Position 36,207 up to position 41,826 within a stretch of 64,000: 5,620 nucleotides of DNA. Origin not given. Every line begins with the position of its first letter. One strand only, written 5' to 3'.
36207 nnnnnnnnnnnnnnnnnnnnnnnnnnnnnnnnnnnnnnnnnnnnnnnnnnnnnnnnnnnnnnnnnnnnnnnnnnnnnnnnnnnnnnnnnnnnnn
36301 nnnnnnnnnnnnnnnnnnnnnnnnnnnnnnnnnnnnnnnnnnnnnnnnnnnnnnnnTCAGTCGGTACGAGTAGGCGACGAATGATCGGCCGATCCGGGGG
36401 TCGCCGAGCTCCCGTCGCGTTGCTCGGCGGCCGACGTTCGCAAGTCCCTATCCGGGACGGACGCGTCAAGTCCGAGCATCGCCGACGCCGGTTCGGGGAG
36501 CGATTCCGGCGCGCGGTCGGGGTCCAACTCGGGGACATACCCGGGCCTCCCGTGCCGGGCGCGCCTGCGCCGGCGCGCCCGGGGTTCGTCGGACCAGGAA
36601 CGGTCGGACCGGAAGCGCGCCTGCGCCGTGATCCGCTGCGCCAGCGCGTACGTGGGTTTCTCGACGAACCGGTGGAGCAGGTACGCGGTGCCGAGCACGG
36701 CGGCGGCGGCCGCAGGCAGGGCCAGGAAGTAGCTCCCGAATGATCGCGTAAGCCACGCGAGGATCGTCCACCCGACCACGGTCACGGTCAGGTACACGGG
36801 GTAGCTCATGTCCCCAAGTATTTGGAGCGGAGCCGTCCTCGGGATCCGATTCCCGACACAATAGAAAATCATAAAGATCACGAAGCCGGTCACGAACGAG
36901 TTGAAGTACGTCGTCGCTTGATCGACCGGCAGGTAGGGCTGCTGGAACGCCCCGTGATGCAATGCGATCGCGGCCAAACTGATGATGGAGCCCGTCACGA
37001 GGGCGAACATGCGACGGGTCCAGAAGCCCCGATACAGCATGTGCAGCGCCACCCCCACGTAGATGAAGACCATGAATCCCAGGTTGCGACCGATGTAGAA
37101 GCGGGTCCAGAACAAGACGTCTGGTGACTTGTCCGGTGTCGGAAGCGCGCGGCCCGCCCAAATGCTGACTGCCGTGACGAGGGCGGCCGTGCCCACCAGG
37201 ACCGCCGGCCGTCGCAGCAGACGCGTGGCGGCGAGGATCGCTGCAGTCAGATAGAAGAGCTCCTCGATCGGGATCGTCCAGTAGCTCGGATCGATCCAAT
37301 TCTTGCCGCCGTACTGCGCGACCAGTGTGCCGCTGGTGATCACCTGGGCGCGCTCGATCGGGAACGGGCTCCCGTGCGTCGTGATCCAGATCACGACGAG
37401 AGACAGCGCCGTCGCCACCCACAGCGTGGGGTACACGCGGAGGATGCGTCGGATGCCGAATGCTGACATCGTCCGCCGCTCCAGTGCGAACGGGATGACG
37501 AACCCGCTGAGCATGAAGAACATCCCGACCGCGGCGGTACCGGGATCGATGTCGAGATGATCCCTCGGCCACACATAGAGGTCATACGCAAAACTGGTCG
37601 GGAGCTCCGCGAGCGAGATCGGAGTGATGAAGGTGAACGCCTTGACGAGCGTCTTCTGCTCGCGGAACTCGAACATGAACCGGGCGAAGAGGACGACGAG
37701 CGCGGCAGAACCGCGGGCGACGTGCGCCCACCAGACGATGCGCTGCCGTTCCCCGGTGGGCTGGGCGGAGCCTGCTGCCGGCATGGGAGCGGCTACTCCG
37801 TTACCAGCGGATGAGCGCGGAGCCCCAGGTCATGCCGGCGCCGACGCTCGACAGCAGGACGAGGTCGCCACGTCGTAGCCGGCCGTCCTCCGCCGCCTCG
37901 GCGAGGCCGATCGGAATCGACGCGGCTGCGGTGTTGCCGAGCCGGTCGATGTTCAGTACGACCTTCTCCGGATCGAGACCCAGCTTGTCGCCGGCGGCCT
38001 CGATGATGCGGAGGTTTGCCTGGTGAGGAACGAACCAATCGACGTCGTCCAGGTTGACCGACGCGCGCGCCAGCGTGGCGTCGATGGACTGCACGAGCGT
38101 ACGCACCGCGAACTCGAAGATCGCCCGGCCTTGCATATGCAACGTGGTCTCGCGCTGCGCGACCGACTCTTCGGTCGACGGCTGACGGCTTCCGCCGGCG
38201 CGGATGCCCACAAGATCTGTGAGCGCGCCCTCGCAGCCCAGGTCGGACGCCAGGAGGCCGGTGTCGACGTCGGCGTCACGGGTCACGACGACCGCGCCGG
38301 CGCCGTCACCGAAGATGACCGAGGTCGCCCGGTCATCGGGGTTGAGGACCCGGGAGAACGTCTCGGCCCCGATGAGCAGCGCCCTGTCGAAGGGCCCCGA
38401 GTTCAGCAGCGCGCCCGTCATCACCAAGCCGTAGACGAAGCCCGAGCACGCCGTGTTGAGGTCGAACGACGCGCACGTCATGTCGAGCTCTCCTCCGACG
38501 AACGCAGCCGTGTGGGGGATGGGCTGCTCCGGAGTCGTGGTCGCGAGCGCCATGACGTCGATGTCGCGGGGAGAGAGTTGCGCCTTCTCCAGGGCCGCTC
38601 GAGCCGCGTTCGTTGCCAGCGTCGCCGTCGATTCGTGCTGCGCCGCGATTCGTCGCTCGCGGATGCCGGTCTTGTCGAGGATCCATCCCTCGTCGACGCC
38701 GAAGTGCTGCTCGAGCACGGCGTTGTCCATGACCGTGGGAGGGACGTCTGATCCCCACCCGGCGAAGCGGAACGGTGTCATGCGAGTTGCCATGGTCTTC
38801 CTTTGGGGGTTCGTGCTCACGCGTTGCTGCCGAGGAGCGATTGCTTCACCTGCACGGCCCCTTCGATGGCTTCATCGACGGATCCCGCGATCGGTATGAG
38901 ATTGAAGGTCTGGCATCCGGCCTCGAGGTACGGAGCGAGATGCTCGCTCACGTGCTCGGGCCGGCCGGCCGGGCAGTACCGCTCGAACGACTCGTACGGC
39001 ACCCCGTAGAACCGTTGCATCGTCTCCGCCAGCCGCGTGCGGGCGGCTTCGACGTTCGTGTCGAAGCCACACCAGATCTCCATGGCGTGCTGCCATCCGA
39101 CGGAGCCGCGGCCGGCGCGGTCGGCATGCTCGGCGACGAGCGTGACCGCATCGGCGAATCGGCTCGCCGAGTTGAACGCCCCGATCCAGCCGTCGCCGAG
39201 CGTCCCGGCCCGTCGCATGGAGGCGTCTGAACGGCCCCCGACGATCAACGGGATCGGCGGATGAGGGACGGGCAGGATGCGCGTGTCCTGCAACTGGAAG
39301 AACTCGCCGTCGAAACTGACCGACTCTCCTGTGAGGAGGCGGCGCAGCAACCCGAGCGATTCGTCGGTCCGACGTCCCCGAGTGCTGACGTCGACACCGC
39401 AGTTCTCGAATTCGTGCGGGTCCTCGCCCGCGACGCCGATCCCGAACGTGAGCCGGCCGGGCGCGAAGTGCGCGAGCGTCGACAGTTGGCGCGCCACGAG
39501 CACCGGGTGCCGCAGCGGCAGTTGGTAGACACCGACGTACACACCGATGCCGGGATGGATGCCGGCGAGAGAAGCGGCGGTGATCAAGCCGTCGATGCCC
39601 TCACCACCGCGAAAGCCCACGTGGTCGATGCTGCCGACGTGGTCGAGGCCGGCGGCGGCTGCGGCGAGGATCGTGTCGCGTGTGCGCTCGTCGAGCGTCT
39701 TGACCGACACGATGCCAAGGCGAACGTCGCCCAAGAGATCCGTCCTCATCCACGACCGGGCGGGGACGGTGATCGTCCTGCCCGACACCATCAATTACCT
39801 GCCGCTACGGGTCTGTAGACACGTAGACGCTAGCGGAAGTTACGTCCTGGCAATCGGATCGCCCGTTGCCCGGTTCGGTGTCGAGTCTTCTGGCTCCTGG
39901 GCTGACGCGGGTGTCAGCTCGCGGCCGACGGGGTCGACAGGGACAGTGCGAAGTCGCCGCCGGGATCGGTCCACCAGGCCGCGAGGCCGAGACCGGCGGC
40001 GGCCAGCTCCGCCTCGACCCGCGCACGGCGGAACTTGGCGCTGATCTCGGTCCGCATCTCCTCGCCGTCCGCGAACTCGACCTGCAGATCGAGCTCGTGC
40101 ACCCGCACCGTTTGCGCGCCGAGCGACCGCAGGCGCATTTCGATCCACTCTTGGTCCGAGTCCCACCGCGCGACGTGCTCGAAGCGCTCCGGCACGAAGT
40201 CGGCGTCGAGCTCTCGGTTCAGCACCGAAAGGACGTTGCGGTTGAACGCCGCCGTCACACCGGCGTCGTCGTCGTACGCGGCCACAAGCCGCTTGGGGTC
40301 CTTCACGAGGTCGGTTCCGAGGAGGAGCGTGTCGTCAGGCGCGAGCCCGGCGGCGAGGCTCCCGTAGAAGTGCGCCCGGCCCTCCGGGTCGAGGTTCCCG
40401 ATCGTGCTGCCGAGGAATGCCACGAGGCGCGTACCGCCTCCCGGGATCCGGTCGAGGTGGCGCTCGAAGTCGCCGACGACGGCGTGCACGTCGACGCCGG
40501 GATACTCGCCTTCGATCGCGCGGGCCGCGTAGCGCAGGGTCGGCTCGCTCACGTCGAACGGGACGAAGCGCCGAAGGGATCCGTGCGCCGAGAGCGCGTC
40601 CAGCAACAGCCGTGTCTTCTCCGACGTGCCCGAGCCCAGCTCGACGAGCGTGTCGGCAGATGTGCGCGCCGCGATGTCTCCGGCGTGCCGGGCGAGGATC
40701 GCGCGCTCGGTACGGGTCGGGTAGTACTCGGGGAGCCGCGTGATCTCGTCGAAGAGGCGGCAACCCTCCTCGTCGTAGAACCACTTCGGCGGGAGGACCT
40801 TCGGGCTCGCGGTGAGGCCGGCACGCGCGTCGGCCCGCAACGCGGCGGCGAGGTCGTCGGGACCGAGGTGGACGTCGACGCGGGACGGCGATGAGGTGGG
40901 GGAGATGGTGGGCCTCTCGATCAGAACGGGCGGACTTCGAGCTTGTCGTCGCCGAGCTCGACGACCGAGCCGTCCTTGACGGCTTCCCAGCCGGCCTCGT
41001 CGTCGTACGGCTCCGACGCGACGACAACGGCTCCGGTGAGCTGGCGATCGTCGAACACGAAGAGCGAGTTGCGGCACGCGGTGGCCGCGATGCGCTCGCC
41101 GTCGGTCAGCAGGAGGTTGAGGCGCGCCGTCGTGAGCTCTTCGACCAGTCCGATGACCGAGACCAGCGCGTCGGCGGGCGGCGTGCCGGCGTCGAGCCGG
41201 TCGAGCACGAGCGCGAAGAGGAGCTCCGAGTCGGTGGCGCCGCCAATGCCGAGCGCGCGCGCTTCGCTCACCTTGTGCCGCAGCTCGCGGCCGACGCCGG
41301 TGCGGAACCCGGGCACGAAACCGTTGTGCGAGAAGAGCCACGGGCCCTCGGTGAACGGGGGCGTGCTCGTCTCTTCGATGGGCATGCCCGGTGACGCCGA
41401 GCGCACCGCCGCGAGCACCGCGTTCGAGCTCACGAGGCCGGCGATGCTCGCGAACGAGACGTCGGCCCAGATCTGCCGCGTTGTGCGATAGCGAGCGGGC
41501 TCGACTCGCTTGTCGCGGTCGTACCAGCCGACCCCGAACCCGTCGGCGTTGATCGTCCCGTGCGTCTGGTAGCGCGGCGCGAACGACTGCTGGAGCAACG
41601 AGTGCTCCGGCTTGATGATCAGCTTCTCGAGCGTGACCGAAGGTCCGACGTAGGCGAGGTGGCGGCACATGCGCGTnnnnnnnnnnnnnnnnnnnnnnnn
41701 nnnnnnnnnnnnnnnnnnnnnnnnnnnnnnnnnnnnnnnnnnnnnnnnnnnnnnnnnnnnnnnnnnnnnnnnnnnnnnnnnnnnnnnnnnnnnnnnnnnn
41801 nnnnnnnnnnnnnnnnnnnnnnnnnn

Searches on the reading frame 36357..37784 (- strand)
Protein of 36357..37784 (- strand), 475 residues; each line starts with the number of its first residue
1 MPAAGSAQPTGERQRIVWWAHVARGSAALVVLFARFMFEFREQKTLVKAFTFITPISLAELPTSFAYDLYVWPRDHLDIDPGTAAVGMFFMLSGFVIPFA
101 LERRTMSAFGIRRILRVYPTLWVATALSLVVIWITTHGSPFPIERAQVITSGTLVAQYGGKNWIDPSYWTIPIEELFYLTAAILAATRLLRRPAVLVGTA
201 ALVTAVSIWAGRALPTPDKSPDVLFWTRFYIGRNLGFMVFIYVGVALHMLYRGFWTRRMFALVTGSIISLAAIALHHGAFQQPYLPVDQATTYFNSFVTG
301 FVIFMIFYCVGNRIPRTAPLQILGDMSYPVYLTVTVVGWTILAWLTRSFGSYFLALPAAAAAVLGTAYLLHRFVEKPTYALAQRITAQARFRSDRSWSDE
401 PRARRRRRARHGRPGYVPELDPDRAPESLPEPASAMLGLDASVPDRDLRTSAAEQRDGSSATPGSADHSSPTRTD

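Call 7: search_protein_families(library=pfam, proteins=[window:36357-37784:-])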
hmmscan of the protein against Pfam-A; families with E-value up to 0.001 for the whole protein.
window:36357-37784:- (475 aa): 1 family
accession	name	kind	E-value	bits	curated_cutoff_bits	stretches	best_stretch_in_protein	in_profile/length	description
PF01757.29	Acyl_transf_3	-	1.4e-17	64.2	31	1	64-371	41-325/326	Acyltransferase domain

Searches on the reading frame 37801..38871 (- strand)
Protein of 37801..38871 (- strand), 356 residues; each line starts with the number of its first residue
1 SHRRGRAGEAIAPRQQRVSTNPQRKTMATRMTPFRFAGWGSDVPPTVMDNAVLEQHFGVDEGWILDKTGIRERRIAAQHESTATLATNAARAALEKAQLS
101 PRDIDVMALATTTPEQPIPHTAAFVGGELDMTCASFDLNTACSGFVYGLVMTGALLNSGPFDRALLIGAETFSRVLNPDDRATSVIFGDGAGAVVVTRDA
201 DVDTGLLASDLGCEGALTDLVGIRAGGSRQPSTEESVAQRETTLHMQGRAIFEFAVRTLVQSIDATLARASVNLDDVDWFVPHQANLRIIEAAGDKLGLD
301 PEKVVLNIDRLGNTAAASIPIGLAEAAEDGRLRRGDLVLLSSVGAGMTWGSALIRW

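Call 22: search_protein_families(library=pfam, proteins=[window:37801-38871:-], max_evalue=0.01)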
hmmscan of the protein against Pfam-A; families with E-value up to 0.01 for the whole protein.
window:37801-38871:- (356 aa): 5 families
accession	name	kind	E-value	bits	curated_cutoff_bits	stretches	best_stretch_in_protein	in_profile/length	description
PF08541.16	ACP_syn_III_C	-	8.3e-39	132.1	26.6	1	267-356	1-90/90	3-Oxoacyl-[acyl-carrier-protein (ACP)] synthase III C terminal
PF08545.16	ACP_syn_III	-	1.5e-26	92.5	24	1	136-215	1-80/80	3-Oxoacyl-[acyl-carrier-protein (ACP)] synthase III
PF00108.29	Thiolase_N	-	0.00013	21.9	26.4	1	75-177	16-120/260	Thiolase, N-terminal domain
PF22691.2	Thiolase_C_1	-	0.00053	20.2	28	1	71-109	5-43/144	Thiolase C-terminal domain-like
PF07451.17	SpoVAD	-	0.0019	17.5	22.1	0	83-168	52-132/329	Stage V sporulation protein AD (SpoVAD)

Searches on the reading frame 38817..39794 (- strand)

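Call 22: search_protein_families(library=pfam, proteins=[window:38817-39794:-], max_evalue=0.01)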
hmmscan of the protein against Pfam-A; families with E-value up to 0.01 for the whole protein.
window:38817-39794:- (325 aa): 1 family
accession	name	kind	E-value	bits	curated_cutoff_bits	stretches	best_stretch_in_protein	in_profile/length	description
PF00296.26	Bac_luciferase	-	1.8e-46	159.4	27.9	1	37-270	24-250/314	Luciferase-like monooxygenase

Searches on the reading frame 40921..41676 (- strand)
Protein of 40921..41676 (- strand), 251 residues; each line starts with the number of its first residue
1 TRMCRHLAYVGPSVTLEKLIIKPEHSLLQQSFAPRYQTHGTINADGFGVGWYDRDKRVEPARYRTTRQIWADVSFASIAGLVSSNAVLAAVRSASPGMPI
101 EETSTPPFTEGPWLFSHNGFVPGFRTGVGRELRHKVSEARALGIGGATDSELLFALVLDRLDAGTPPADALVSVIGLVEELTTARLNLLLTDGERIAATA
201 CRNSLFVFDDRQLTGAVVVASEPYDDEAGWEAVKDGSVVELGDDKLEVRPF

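Call 22: search_protein_families(library=pfam, proteins=[window:40921-41676:-], max_evalue=0.01)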
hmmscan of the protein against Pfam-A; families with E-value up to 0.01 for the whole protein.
window:40921-41676:- (251 aa): 2 families
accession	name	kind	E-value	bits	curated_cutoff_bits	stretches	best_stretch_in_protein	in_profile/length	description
PF13230.11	GATase_4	-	1.7e-13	50.6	23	1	32-205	22-190/272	Glutamine amidotransferases class-II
PF13522.11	GATase_6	-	9.1e-06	26.2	27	1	81-161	7-78/130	Glutamine amidotransferase domain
